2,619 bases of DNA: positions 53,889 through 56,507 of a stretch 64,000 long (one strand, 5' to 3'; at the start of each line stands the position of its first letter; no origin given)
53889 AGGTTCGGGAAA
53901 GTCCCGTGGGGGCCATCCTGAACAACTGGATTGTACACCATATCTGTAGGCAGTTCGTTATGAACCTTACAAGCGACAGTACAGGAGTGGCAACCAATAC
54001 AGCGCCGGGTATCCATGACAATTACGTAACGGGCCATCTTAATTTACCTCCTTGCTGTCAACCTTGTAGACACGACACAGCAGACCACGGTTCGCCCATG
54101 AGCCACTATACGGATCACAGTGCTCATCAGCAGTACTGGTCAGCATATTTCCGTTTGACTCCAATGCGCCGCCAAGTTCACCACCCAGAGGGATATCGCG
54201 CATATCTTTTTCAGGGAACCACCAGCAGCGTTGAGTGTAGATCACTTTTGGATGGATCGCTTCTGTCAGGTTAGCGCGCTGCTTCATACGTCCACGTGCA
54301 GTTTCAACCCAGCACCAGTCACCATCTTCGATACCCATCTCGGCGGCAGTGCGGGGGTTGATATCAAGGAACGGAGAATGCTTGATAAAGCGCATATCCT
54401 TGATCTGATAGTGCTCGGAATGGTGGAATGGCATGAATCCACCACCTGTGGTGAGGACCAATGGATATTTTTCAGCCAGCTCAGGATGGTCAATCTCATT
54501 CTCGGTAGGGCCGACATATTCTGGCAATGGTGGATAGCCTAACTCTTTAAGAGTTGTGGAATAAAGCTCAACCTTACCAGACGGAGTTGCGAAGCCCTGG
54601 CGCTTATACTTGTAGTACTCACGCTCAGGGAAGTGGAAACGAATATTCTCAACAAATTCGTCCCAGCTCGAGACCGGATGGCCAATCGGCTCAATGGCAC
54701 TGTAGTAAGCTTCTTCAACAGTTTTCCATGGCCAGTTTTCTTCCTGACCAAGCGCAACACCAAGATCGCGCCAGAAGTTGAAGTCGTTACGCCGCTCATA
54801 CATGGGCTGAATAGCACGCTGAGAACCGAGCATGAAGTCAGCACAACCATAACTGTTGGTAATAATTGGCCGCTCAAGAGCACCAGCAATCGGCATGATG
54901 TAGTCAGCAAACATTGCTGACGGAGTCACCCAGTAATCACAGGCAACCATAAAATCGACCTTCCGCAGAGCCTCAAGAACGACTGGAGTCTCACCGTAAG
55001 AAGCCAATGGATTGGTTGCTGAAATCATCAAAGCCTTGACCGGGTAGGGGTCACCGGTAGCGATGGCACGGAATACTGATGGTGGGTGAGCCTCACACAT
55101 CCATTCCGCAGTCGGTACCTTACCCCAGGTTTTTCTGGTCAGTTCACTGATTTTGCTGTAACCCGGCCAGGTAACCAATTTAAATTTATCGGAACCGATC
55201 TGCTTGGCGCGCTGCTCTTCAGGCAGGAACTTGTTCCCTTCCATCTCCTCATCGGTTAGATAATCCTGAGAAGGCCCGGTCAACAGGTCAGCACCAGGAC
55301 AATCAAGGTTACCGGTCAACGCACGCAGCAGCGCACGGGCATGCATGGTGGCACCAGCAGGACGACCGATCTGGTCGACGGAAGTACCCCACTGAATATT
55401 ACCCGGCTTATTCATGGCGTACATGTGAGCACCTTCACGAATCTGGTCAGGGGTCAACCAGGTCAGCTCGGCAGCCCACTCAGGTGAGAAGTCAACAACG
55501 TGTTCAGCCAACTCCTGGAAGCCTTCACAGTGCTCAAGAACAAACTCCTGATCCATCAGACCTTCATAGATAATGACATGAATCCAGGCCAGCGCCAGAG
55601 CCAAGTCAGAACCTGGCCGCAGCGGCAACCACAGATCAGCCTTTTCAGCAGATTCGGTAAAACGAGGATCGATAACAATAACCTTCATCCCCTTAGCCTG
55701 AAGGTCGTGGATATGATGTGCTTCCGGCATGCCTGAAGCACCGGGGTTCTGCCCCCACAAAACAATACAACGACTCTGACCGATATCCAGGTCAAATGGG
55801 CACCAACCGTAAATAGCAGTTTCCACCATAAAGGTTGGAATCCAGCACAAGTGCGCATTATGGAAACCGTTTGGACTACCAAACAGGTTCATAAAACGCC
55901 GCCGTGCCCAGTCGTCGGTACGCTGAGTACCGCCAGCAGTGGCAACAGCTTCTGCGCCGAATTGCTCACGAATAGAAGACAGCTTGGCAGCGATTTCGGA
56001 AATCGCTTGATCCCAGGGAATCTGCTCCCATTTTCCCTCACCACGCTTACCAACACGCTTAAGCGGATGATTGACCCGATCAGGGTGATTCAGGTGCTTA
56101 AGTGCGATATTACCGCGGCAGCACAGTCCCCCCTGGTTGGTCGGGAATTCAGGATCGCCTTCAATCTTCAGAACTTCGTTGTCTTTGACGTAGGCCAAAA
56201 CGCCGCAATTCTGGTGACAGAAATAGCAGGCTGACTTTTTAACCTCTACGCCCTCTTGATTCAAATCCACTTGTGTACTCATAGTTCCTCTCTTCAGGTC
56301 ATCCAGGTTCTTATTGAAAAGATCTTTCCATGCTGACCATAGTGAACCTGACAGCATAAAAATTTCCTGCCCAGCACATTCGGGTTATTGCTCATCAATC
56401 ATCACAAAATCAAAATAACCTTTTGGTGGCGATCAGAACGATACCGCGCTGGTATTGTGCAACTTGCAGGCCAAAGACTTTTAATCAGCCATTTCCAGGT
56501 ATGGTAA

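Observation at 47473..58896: Sigma-54/AcoR-type controlled island with two paralogous Tat-less Mo/W-bisPGD oxidoreductase modules of unknown substrate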

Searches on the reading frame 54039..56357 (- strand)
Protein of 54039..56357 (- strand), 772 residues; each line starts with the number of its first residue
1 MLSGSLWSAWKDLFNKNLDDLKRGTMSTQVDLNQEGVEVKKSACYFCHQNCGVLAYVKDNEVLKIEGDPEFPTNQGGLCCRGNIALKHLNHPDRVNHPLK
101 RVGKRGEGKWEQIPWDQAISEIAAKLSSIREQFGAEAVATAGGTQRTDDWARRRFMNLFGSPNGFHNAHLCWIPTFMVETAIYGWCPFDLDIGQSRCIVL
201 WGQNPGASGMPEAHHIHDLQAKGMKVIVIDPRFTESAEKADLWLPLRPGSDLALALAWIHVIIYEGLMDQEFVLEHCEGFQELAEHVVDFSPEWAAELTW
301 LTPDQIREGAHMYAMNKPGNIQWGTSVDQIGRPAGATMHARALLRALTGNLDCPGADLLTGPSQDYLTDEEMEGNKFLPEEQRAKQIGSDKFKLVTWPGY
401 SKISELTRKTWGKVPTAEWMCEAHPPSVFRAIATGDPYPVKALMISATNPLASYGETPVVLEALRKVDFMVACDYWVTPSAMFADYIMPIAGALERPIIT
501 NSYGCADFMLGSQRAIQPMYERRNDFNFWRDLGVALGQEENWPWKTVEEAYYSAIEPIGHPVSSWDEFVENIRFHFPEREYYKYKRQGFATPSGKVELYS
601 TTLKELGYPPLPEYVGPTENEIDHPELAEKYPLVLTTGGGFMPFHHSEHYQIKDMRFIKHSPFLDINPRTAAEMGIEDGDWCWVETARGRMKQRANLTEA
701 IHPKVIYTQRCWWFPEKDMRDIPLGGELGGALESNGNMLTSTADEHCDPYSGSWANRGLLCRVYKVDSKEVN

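Call 4: search_protein_families(library=pfam, proteins=[window:54039-56357:-])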
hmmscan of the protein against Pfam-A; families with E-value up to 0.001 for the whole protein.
window:54039-56357:- (772 aa): 3 families
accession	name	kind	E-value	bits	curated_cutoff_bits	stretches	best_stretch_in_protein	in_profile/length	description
PF00384.28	Molybdopterin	-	3.8e-34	118.7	24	1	94-532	1-350/353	Molybdopterin oxidoreductase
PF01568.27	Molydop_binding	-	2.2e-18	66.7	26.8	1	643-753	10-103/110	Molydopterin dinucleotide binding domain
PF04879.21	Molybdop_Fe4S4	-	1.4e-15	57.5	22.7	1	38-91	2-55/55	Molybdopterin oxidoreductase Fe4S4 domain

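Call 5: search_protein_families(library=ncbifam, proteins=[window:54039-56357:-])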
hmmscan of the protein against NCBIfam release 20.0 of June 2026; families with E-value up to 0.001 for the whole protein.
window:54039-56357:- (772 aa): 27 families (the best 25 are shown)
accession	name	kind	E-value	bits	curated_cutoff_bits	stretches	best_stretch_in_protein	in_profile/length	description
NF012032.0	PRK15488.1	equivalog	1.3e-97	327.6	694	2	34-550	37-541/759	thiosulfate reductase PhsA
TIGR01591.1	Fdh-alpha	equivalog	6.7e-89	298.7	666.25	1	43-715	2-646/672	formate dehydrogenase subunit alpha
TIGR02166.1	dmsA_ynfE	subfamily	5.3e-81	272.8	777.7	2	35-358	40-398/794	DMSO/selenate family reductase complex A subunit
TIGR03479.1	DMSO_red_II_alp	subfamily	3.9e-60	203.9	984.75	3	41-276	60-306/913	molybdopterin-dependent oxidoreductase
NF047855.1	AssmNtatRedNasC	equivalog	4e-59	200.6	1100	3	34-329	15-315/708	assimilatory nitrate reductase catalytic subunit NasC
NF041885.1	selenate_YnfE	exception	7.3e-53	179.5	1675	2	37-356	46-403/805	selenate/tellurate reductase subunit YnfE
NF041884.1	selenate_YnfF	exception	1.2e-49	169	1650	2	38-539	45-560/798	selenate/tellurate reductase subunit YnfF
TIGR00509.1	bisC_fam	subfamily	4.3e-48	164.2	1017.55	2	439-722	412-717/772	molybdopterin guanine dinucleotide-containing S/N-oxide reductase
NF011566.1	PRK14990.1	exception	2.3e-45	154.9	1600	2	38-321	57-382/814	dimethylsulfoxide reductase subunit A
TIGR01553.1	formate-DH-alph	equivalog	3.5e-37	127.7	814.2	1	37-279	42-306/1009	formate dehydrogenase-N subunit alpha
NF041714.1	arsenate_red_ArrA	equivalog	4.4e-37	127.7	1600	1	30-525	41-555/848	arsenate respiratory reductase molybdopterin-containing subunit ArrA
NF041513.1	formate_DH_Act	exception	6.4e-33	113.6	1400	2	37-134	40-135/1067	formate dehydrogenase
NF011682.0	PRK15102.1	equivalog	1.8e-32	112.4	909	1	103-723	113-768/829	trimethylamine-N-oxide reductase TorA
TIGR02164.1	torA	equivalog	7.2e-32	110.4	1465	1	103-742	109-782/824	trimethylamine-N-oxide reductase TorA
NF041783.2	mnquin_red_QrcB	equivalog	1.2e-31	109.7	440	2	38-355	51-363/695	menaquinone reductase molybdopterin-binding-like subunit QrcB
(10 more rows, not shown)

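Call 6: search_solved_structures(query=window:54039-56357:-, max_evalue=1e-10)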
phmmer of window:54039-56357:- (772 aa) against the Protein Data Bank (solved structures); distinct sequences matched with E-value up to 1e-10: 53.
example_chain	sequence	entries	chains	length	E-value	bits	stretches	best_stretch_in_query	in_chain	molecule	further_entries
2e7z_A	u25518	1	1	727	1.8e-128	433.3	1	42-765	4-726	Acetylene hydratase Ahy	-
2vpw_A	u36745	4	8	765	1.7e-77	264.7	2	42-326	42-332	THIOSULFATE REDUCTASE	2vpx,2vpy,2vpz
7qv7_S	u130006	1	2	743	1.3e-56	195.6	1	41-713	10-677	Hydrogen dependent carbon dioxide reductase subunit FdhF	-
1aa6_A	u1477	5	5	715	8.2e-50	173.2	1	42-538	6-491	FORMATE DEHYDROGENASE H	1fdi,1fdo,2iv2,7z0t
9vap_A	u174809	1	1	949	4.6e-48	167.4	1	36-356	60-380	Formate dehydrogenase molybdopterin-binding subunit FdhA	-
9t1s_L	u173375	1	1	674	9.8e-47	163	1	42-357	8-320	formate dehydrogenase (coenzyme F420)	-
9wxb_B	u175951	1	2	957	2e-41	145.4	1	42-497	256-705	Formate dehydrogenase alpha subunit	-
7vw6_A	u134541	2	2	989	2.7e-39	138.4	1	40-542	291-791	Formate dehydrogenase | Tungsten-containing formate dehydrogenase alpha subunit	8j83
7e5z_A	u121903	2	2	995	2.8e-39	138.3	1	40-609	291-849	Formate dehydrogenase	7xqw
7bkb_D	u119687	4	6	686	3.4e-39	138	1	34-708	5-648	Formate dehydrogenase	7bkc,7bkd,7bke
6cz7_A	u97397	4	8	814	4.8e-36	127.6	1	40-550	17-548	ArrA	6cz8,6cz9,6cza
2jio_A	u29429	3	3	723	6.1e-36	127.3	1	41-524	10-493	PERIPLASMIC NITRATE REDUCTASE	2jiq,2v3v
8rqz_C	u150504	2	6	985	1.4e-35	126.1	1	32-708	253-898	Probable oxidoreductase YjgC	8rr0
9gzq_A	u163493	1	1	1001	1.5e-35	126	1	32-708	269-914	Probable oxidoreductase YjgC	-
6tg9_A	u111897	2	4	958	2.6e-35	125.2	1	42-496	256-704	Formate dehydrogenase subunit alpha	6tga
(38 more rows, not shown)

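Call 9: search_solved_structures(query=window:54039-56357:-, max_evalue=1e-60, show_alignments=2)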
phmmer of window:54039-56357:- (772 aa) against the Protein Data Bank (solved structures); distinct sequences matched with E-value up to 1e-60: 2.
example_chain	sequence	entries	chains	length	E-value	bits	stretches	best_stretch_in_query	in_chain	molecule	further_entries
2e7z_A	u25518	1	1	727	1.8e-128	433.3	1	42-765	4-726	Acetylene hydratase Ahy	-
2vpw_A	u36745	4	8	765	1.7e-77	264.7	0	42-326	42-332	THIOSULFATE REDUCTASE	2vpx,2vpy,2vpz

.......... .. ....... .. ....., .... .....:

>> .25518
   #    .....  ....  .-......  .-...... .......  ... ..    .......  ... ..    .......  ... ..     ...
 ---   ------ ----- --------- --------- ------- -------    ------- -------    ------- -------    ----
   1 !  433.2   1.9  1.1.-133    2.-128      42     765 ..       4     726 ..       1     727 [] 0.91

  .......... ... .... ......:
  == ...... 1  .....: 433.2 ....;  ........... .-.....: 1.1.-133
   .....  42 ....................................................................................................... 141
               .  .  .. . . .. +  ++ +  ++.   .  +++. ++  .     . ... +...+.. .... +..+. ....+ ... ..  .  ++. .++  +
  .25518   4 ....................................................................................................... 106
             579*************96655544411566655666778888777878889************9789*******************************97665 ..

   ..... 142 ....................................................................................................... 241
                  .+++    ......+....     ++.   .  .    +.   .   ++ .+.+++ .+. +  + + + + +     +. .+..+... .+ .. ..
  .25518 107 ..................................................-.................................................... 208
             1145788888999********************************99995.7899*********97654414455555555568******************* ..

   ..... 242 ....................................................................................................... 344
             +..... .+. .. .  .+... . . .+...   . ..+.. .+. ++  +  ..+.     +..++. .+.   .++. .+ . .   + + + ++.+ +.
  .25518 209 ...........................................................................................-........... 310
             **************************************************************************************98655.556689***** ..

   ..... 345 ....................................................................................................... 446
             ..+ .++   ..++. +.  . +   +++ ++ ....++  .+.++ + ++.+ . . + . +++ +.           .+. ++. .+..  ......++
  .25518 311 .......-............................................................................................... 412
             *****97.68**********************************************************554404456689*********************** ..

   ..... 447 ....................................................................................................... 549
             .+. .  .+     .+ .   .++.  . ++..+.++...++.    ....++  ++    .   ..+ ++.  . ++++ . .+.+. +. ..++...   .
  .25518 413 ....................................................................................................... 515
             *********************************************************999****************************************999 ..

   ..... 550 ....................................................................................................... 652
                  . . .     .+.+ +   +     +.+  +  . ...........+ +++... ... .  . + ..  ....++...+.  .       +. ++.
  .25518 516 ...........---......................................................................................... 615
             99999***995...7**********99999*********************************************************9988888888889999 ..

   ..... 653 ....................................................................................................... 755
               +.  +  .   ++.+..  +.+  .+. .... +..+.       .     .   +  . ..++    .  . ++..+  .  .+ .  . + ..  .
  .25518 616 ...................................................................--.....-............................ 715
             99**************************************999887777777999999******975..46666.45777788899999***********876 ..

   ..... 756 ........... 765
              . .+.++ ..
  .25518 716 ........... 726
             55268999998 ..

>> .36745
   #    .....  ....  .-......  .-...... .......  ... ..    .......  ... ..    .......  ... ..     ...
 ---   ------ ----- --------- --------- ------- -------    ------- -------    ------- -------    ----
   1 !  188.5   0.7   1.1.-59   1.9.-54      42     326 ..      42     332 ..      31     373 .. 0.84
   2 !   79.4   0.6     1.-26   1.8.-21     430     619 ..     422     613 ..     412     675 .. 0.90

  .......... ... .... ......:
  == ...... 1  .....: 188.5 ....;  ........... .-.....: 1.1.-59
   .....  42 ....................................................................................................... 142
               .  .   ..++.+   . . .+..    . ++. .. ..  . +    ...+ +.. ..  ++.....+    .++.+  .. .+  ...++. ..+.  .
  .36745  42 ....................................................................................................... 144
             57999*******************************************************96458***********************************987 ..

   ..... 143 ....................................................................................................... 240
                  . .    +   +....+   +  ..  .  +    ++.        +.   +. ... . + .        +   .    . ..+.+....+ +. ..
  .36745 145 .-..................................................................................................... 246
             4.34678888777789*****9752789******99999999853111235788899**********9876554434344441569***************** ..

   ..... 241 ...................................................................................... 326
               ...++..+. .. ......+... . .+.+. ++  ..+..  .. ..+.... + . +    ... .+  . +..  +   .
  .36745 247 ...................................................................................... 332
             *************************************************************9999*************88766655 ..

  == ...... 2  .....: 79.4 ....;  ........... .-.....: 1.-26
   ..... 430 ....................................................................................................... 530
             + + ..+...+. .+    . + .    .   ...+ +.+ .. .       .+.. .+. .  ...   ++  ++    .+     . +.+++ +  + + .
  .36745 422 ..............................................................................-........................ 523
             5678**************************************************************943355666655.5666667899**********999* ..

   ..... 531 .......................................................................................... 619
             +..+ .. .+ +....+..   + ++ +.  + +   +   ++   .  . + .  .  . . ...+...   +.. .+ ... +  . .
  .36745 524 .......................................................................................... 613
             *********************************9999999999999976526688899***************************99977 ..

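Call 46: find_homologous_proteins(query=window:54039-56282:-, max_evalue=1e-30)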
Query window:54039-56282:- (747 aa): 1372 proteins with E <= 1e-30 among 8000 candidates; the best 120 are listed.
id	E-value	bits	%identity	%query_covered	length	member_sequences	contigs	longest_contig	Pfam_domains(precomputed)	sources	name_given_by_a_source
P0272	0.0e+0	1634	89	100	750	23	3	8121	PF00384.28,PF01568.28,PF04879.22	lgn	-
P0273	0.0e+0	1593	86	100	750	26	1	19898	PF00384.28,PF01568.28,PF04879.22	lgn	-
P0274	0.0e+0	1451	77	100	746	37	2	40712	PF00384.28,PF01568.28,PF04879.22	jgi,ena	jgi:anaerobic selenocysteine-containing dehydrogenase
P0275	0.0e+0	1448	77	100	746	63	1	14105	PF00384.28,PF01568.28,PF04879.22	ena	-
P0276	0.0e+0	1440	77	99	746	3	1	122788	PF00384.28,PF01568.28,PF04879.22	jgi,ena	jgi:anaerobic selenocysteine-containing dehydrogenase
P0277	0.0e+0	1429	76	100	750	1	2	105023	PF00384.28,PF01568.28,PF04879.22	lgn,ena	-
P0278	0.0e+0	1428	77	99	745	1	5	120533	PF00384.28,PF01568.28,PF04879.22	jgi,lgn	jgi:anaerobic selenocysteine-containing dehydrogenase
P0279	0.0e+0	1418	76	99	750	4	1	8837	PF00384.28,PF01568.28,PF04879.22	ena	-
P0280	0.0e+0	1417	76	100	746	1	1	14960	PF00384.28,PF01568.28,PF04879.22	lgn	-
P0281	0.0e+0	1413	76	99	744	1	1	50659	PF00384.28,PF01568.28,PF04879.22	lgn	-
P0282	0.0e+0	1412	75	99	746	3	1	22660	PF00384.28,PF01568.28,PF04879.22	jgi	jgi:anaerobic selenocysteine-containing dehydrogenase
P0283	0.0e+0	1411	76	100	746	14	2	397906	PF00384.28,PF01568.28,PF04879.22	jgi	jgi:thiosulfate reductase/polysulfide reductase chain A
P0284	0.0e+0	1404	75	99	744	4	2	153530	PF00384.28,PF01568.28,PF04879.22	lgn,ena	-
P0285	0.0e+0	1403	75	99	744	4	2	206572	PF00384.28,PF01568.28,PF04879.22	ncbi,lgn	-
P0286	0.0e+0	1402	75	100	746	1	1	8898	PF00384.28,PF01568.28,PF04879.22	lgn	-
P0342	0.0e+0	1229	67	99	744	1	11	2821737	PF00384.28,PF01568.28,PF04879.22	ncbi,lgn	ncbi:MAG: molybdopterin-dependent oxidoreductase [Coriobacteriia bacterium]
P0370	0.0e+0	1182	64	99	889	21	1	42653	PF00384.28,PF01568.28,PF17780.7,PF04879.22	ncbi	ncbi:MAG: molybdopterin-dependent oxidoreductase [Raoultibacter sp.]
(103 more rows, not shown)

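Call 72: find_encoding_contigs(protein=P0342, flank=9000, max_places=1)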
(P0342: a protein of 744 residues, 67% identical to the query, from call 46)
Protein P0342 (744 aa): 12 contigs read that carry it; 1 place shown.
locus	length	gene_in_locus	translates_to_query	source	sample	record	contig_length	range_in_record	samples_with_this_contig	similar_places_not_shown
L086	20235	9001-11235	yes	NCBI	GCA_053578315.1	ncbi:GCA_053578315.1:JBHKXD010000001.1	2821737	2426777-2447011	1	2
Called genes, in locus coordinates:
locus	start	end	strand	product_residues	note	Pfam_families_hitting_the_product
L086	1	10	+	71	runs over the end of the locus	PF09723:Zn_ribbon_8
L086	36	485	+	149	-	PF00254:FKBP_C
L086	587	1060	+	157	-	PF13384:HTH_23 (faint), PF13551:HTH_29 (faint), PF13518:HTH_28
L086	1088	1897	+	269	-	PF13276:HTH_21, PF00665:rve, PF13683:rve_3, PF13333:rve_2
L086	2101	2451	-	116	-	-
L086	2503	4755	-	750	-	PF04879:Molybdop_Fe4S4 (weak), PF00384:Molybdopterin, PF01568:Molydop_binding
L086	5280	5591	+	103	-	-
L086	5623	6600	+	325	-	PF05698:Trigger_C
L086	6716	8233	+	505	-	PF00196:GerE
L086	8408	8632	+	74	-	-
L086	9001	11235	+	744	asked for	PF04879:Molybdop_Fe4S4, PF00384:Molybdopterin, PF01568:Molydop_binding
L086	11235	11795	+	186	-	PF13237:Fer4_10 (faint), PF13247:Fer4_11, PF12838:Fer4_7 (weak), PF13187:Fer4_9 (weak), PF12797:Fer4_2 (weak), PF00037:Fer4 (weak)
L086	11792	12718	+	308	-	PF03916:NrfD, PF14589:NrfD_2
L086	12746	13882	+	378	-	PF13534:Fer4_17 (weak), PF02754:CCG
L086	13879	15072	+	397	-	PF13183:Fer4_8 (weak), PF13534:Fer4_17 (weak), PF02754:CCG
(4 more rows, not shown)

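Call 73: find_encoding_contigs(protein=P0370, flank=9000, max_places=1)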
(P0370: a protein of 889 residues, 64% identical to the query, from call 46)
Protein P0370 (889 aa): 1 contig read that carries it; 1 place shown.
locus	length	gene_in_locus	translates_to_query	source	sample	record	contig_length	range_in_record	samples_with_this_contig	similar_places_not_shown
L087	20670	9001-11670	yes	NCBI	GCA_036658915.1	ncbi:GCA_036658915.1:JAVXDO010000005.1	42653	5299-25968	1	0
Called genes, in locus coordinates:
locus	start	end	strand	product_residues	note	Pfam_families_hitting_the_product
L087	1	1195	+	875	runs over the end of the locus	PF02739:5_3_exonuc_N, PF01367:5_3_exonuc, PF00476:DNA_pol_A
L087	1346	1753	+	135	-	PF00829:Ribosomal_L21p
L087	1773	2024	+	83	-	PF01016:Ribosomal_L27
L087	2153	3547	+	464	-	PF01018:GTP1_OBG, PF01926:MMR_HSR1, PF02421:FeoB_N (weak), PF09269:DUF1967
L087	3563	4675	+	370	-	PF00696:AA_kinase, PF01472:PUA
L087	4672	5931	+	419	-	PF00171:Aldedh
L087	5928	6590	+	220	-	PF01467:CTP_transf_like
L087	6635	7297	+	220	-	PF01966:HD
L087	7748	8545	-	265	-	PF00753:Lactamase_B, PF23023:Anti-Pycsar_Apyc1, PF12706:Lactamase_B_2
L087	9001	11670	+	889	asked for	PF04879:Molybdop_Fe4S4, PF00384:Molybdopterin, PF01568:Molydop_binding, PF17780:OCRE (weak)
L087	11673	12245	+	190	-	PF12838:Fer4_7 (faint), PF13187:Fer4_9 (faint), PF13247:Fer4_11, PF00037:Fer4, PF12797:Fer4_2 (weak), PF13237:Fer4_10 (weak)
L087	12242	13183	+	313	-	PF03916:NrfD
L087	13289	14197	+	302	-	PF02754:CCG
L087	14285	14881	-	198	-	PF01613:Flavin_Reduct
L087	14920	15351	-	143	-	PF03551:PadR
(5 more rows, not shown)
